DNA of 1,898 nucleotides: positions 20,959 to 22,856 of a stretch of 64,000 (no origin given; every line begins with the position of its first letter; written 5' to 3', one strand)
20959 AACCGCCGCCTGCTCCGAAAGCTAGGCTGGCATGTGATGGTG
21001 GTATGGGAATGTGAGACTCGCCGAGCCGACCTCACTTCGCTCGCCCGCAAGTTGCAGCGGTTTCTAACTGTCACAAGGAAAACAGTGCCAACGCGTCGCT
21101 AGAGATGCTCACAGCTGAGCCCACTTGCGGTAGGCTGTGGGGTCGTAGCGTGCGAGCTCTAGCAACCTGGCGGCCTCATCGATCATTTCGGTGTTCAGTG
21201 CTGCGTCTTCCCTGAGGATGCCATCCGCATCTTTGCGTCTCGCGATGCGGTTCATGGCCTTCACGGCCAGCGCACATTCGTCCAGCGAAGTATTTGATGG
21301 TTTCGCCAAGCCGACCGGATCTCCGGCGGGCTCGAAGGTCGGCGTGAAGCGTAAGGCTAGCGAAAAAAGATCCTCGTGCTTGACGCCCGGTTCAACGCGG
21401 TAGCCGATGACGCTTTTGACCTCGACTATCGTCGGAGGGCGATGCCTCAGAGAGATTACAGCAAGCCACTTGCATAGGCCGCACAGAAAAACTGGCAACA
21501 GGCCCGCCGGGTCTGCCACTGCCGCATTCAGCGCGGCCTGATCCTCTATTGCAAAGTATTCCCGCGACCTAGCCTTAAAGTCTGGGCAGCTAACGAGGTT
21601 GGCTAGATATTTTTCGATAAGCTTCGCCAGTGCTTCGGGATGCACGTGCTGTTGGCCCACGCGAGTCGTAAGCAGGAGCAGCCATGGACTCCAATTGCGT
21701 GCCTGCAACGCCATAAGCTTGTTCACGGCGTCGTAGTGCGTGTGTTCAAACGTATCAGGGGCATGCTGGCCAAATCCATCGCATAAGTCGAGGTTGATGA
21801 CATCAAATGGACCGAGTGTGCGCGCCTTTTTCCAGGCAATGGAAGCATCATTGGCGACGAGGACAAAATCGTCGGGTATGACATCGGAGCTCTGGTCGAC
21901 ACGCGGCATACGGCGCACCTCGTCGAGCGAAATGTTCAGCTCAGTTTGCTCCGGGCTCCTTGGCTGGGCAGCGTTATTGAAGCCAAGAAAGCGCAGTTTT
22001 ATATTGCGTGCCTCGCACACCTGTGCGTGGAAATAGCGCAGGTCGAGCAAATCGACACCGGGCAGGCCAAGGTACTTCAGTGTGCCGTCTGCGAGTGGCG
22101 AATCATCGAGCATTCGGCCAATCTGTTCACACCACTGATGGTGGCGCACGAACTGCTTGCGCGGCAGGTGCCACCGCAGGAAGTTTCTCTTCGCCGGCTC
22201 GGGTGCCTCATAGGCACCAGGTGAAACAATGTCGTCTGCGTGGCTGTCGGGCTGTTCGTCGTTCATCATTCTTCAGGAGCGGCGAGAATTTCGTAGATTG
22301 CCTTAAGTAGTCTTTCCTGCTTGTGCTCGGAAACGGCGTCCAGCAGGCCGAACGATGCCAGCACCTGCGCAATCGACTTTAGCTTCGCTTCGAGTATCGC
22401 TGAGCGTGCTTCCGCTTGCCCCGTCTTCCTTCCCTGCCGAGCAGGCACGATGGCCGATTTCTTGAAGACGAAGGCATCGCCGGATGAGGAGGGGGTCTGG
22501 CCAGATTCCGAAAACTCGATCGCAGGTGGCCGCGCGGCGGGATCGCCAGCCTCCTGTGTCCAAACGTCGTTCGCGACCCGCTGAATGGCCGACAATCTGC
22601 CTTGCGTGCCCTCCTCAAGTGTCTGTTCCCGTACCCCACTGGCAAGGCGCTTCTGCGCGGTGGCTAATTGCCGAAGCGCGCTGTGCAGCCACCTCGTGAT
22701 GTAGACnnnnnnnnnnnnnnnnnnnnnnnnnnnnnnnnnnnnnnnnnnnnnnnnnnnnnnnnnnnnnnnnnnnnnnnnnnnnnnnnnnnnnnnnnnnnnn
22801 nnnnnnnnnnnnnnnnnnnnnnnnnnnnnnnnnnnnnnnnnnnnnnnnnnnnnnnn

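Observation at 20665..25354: An operon of m5C methyltransferase, GHKL ATPase and a 386-aa orphan, with a convergent Vsr, may be an uncharacterised ATP-dependent restriction or defence module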

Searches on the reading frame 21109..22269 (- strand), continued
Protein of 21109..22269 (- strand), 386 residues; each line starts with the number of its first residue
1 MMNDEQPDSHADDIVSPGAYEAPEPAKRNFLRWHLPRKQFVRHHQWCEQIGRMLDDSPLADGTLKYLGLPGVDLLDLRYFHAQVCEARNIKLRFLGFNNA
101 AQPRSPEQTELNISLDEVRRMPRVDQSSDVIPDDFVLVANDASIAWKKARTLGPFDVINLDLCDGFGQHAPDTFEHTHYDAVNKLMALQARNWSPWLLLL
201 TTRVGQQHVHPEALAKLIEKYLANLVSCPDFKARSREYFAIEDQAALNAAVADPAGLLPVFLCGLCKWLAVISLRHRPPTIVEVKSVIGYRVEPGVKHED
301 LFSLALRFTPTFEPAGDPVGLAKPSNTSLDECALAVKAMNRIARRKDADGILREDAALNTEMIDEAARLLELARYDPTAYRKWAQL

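Call 65: search_protein_families(library=pfam, proteins=[L059:1969-3429:-, L059:8694-10160:-, L062:1694-3187:-, L063:9610-10926:+, L071:5347-6873:-, L079:8943-9653:+, L079:8402-8935:+, L051:9738-10769:+, L053:9375-12512:-, L063:1794-2795:-], max_evalue=0.001)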
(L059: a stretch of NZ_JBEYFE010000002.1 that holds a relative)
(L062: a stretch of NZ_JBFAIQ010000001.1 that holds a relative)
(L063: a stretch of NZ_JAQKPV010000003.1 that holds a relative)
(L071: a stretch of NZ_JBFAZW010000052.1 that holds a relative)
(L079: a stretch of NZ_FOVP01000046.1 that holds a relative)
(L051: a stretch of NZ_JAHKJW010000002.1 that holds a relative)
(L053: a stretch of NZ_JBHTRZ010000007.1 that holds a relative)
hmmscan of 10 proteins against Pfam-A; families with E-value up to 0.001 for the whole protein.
L059:1969-3429:- (486 aa): 0 families

L059:8694-10160:- (488 aa): 0 families

L062:1694-3187:- (497 aa): 0 families

L063:9610-10926:+ (438 aa): 0 families

L071:5347-6873:- (508 aa): 1 family
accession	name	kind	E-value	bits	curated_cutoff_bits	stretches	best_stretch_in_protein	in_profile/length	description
PF13560.12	HTH_31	-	0.0003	21.5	27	0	181-240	2-59/64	Helix-turn-helix domain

L079:8943-9653:+ (236 aa): 0 families

L079:8402-8935:+ (177 aa): 0 families

L051:9738-10769:+ (343 aa): 0 families

L053:9375-12512:- (1045 aa): 5 families
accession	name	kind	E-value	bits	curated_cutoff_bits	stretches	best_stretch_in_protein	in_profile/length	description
PF18766.7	SWI2_SNF2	-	1.1e-22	81.2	26.7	1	290-538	1-193/221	SWI2/SNF2 ATPase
PF04313.20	HSDR_N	-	3.4e-15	56.9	25.1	1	13-215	11-196/198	Type I restriction enzyme R protein N terminus (HSDR_N)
PF04851.21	ResIII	-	7.9e-15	55.6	22.5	1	287-453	4-142/164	Type III restriction enzyme, res subunit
PF22679.2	T1R_D3-like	-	6.6e-10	40.1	27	1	687-747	100-156/158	Type I restriction enzyme subunit R domain 3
PF00270.35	DEAD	-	5.7e-05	23.3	26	1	307-499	13-164/167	DEAD/DEAH box helicase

L063:1794-2795:- (333 aa): 8 families
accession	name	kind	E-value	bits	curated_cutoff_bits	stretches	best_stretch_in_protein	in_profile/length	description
PF13683.12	rve_3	-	1.1e-14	54.4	26.5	1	252-317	2-67/67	Integrase core domain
PF00665.32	rve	-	1.3e-10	41.8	32.6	1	139-262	4-101/102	Integrase core domain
PF13565.12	HTH_32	-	1.5e-10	41.9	33.7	1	40-110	3-73/73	Homeodomain-like domain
PF13518.12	HTH_28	-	9.7e-08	32.4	25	1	13-59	2-49/52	Helix-turn-helix domain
PF13011.12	LZ_Tnp_IS481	-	2.8e-06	28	22.2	1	2-75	3-78/85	leucine-zipper of insertion element IS481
PF01498.24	HTH_Tnp_Tc3_2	-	0.00022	21.9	31.5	1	79-119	8-48/72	Transposase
PF13384.12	HTH_23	-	0.00067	19.9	24.6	0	13-54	7-49/50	Homeodomain-like domain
PF13551.12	HTH_29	-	0.00069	20.1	28.1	0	24-64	13-54/64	Winged helix-turn helix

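Call 69: search_protein_families(library=pfam, alignment_id=A6, max_evalue=0.00001)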
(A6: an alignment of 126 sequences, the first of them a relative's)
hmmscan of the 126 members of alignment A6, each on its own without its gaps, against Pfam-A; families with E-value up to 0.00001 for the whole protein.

A. member 1, L066:3353-4492:+ (380 aa): 0 families

B. families by the number of members that match (of 126 scanned): 104 families (the first 25 are shown)
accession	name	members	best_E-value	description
PF04851.21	ResIII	5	2.1e-18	Type III restriction enzyme, res subunit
PF00589.27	Phage_integrase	5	7.6e-16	Phage integrase family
PF00271.37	Helicase_C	5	7.6e-10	Helicase conserved C-terminal domain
PF00270.35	DEAD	3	6.9e-22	DEAD/DEAH box helicase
PF17831.6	PDH_E1_M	2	5.4e-99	Pyruvate dehydrogenase E1 component middle domain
PF22022.2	Phage_int_M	2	1.5e-28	Phage integrase central domain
PF22613.1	Transketolase_C_1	2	2.2e-23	Transketolase-like TK C-terminal domain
PF13356.12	Arm-DNA-bind_3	2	5.2e-19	Arm DNA-binding domain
PF18862.6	ApeA_NTD1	2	7e-16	ApeA N-terminal domain 1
PF00176.29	SNF2-rel_dom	2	9.8e-15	SNF2-related domain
PF00730.31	HhH-GPD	2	1.5e-13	HhH-GPD superfamily base excision DNA repair protein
PF18739.6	HEPN_Apea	2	4.7e-13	Apea-like HEPN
PF00456.26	Transketolase_N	2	7.6e-12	Transketolase, thiamine diphosphate binding domain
PF13020.12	NOV_C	2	1.5e-08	Protein NO VEIN, C-terminal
PF13872.12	AAA_34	1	2.1e-119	P-loop containing NTP hydrolase pore-1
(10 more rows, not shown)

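Call 70: search_protein_families(library=padloc, alignment_id=A6, max_evalue=0.00001)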
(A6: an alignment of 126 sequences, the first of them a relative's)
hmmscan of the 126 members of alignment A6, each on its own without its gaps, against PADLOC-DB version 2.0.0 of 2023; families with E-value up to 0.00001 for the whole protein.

A. member 1, L066:3353-4492:+ (380 aa): 0 families

B. families by the number of members that match (of 126 scanned): 152 families (the first 25 are shown)
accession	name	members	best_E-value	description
PDLC05008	PDC-S36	3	1.5e-22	-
PDLC03971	TmtA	2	1.3e-41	-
PDLC03398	REase_II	2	6.6e-32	Type II nicking endonuclease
PDLC03960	SngC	2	4.7e-25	-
PDLC05048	PDC-S58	2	9.1e-20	-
PDLC05046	PDC-S58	2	1.1e-19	-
PDLC00633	ZorD1|ZorD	2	1.9e-17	"SWI2/SNF2 helicase, Mrr-like nuclease"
PDLC01679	Cas13-ApeA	2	5.4e-17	Cas13-ApeA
PDLC02845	DpdE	2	1.1e-14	DpdE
PDLC02707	PbeA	2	1.1e-12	PbeA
PDLC01680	Cas13-ApeA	2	6.8e-11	Cas13-ApeA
PDLC02849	DpdE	2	1.1e-10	DpdE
PDLC02503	BrxHI|BrxHII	2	2.4e-10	BrxHI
PDLC00659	HmaA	2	1.1e-09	SNF2 helicase / DEAD-box helicase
PDLC02623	DrmD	2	1.9e-09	DrmD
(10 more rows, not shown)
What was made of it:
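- The defence-island context (calls 69, 70).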

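Call 83: list_cluster_members(proteins=[window:21112-22269:-, window:22269-24263:-, window:24263-25354:-, window:20665-21099:+])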
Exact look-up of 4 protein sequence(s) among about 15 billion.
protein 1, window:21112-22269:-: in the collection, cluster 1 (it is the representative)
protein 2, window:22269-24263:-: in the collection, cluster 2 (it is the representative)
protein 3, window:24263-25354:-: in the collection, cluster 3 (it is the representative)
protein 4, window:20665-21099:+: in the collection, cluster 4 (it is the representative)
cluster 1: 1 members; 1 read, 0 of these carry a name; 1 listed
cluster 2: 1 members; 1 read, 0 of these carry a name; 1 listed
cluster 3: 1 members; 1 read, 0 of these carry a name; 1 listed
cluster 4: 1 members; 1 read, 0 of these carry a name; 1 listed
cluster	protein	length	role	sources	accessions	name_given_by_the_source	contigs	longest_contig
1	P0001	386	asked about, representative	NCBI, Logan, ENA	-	-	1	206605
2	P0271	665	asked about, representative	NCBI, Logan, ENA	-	-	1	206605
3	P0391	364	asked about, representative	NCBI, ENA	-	-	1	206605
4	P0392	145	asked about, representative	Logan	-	-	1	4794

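Call 84: search_protein_families(library=pfam, proteins=[L069:3546-4772:+, L069:10045-10380:-, L069:10832-11233:-, L069:11229-13070:-, L025:2307-3314:+, L025:8275-9267:-, L027:9461-12256:-, L025:162-1565:-, L069:13070-14692:-], max_evalue=0.001)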
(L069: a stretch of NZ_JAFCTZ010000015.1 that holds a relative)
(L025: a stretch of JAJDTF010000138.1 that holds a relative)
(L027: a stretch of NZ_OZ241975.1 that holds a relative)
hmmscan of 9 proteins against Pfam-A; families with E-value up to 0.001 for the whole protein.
L069:3546-4772:+ (409 aa): 2 families
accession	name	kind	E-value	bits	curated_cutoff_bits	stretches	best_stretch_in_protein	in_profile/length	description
PF18862.6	ApeA_NTD1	-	2.7e-15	57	25.5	1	14-247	2-271/271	ApeA N-terminal domain 1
PF18739.6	HEPN_Apea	-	4.7e-13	50.2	24.4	1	283-378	43-135/136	Apea-like HEPN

L069:10045-10380:- (112 aa): 0 families

L069:10832-11233:- (134 aa): 4 families
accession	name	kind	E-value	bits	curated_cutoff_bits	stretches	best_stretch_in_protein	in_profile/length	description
PF08279.18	HTH_11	-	9.9e-07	29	25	1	8-42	2-35/55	HTH domain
PF00440.29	TetR_N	-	1.9e-06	28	24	1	22-45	16-39/47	Bacterial regulatory proteins, tetR family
PF02796.21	HTH_7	-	2.7e-05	24.7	23.8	1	23-45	22-44/45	Helix-turn-helix domain of resolvase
PF19776.5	DUF6262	-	7.7e-05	23.3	29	0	18-63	29-73/110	Family of unknown function (DUF6262)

L069:11229-13070:- (614 aa): 0 families

L025:2307-3314:+ (336 aa): 2 families
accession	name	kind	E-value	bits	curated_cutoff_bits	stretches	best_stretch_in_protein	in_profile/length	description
PF13369.12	Transglut_core2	-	5.6e-33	114.1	23.5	1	118-256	3-155/155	Transglutaminase-like superfamily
PF13371.12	TPR_9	-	6e-05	23.4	35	1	258-320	1-61/73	Tetratricopeptide repeat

L025:8275-9267:- (331 aa): 0 families

L027:9461-12256:- (932 aa): 5 families
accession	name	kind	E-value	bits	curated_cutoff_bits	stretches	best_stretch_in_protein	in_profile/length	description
PF20473.4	MmeI_Mtase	-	9e-80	268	27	1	342-605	5-251/259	MmeI, DNA-methyltransferase domain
PF20466.3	MmeI_TRD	-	4.9e-64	215.9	27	1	644-845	3-206/207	MmeI, target recognition domain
PF20464.3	MmeI_N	-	5e-42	144.7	27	1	11-173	2-180/181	MmeI, N-terminal domain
PF20467.3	MmeI_C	-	5.1e-27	94.4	27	1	855-930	8-82/83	MmeI, C-terminal domain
PF20465.4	MmeI_hel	-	1.2e-25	90.5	27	1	180-258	2-75/75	MmeI, helicase spacer domain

L025:162-1565:- (468 aa): 2 families
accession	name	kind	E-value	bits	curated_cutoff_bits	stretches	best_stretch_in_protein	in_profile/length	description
PF02913.24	FAD-oxidase_C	-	3.3e-40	138.8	21.2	1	222-461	3-246/248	FAD linked oxidases, C-terminal domain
PF01565.28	FAD_binding_4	-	4.4e-31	107.9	26.4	1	47-181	3-136/139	FAD binding domain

L069:13070-14692:- (541 aa): 1 family
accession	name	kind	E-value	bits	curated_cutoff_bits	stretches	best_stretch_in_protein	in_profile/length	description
PF00589.27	Phage_integrase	-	2.3e-09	37.7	27.1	1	313-398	87-170/172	Phage integrase family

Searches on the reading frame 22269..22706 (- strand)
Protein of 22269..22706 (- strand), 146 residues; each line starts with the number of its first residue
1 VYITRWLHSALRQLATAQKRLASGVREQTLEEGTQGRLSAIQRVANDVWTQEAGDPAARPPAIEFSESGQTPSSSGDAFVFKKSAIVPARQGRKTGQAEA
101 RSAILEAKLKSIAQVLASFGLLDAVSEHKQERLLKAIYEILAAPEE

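Call 62: search_protein_families(library=pfam, proteins=[window:22269-22706:-], max_evalue=10)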
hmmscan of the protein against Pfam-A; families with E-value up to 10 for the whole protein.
seq(146 aa): 2 families
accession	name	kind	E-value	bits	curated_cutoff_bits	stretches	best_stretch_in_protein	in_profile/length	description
PF04999.18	FtsL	-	0.18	12.3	22.9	1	2-46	35-79/97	Cell division protein FtsL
PF10152.14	CCDC53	-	0.24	12.3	24.6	1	94-114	29-49/147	Subunit CCDC53 of WASH complex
